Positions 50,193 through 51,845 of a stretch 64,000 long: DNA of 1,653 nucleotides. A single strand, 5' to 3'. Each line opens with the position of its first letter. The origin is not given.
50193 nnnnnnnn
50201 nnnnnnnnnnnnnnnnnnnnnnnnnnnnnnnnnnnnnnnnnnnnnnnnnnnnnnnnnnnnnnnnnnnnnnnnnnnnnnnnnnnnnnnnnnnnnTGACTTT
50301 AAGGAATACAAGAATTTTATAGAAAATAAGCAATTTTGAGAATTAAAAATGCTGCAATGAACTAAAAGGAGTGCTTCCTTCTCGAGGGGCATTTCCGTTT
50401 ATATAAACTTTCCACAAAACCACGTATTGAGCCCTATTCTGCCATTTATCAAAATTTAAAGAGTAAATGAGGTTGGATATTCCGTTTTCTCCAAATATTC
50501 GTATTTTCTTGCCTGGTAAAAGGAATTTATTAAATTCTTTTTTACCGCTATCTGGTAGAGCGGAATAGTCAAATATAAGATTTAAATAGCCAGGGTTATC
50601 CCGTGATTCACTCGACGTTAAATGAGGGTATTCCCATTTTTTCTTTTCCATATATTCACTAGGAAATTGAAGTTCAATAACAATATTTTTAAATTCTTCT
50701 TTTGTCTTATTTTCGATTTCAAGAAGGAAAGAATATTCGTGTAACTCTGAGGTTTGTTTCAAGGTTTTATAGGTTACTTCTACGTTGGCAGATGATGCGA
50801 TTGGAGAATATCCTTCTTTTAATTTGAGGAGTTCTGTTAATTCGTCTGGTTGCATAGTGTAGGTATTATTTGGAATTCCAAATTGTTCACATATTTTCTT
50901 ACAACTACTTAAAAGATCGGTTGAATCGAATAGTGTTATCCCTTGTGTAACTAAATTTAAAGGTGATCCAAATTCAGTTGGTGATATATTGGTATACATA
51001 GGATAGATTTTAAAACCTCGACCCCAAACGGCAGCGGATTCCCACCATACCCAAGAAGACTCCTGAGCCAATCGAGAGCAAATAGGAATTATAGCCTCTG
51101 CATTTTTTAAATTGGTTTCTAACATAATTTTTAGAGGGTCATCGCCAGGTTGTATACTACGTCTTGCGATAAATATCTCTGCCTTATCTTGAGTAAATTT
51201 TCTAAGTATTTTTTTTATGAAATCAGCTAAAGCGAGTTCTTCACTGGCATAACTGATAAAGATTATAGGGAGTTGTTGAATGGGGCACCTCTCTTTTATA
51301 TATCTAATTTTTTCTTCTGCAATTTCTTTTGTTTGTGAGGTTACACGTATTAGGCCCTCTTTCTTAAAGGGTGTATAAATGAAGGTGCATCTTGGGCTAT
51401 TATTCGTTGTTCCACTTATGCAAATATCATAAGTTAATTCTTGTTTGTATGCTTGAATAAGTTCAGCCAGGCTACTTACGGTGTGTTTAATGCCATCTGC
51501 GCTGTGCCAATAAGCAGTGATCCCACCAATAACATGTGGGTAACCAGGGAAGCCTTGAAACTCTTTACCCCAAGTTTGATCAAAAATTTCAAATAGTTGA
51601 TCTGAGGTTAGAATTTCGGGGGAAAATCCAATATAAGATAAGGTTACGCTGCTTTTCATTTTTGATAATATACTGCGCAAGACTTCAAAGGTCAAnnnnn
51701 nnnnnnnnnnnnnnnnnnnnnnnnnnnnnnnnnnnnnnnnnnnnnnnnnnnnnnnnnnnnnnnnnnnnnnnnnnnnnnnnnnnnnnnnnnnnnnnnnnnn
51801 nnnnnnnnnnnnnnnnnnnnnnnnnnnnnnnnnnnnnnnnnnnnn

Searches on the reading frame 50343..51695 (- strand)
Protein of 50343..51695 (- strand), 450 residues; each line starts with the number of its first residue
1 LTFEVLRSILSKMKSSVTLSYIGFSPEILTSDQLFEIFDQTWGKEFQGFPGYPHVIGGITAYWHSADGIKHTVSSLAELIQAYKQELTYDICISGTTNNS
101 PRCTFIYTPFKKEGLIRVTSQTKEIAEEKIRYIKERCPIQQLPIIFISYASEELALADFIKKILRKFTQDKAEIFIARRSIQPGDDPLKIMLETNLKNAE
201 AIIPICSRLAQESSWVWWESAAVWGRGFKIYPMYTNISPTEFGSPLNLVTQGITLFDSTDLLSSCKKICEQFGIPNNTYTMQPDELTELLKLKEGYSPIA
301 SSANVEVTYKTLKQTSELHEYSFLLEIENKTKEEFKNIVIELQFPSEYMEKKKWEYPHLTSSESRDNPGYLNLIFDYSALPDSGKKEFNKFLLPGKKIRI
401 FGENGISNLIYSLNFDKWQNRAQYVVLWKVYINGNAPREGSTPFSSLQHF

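Call 9: search_protein_families(library=pfam, proteins=[window:50343-51695:-], max_evalue=0.01)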
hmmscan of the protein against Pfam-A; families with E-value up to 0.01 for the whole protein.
window:50343-51695:- (450 aa): 2 families
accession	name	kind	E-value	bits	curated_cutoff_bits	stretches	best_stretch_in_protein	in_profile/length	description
PF13676.11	TIR_2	-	3.5e-08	34.4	28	1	145-233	1-89/122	TIR domain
PF08937.16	ThsB_TIR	-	0.0081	17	21.2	0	146-230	1-90/100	Thoeris protein ThsB, TIR-like domain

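Call 15: find_encoding_contigs(protein=window:50343-51695:-, flank=3000, max_places=10)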
Protein window:50343-51695:- (450 aa): no gene with exactly this product is on record in the collection.
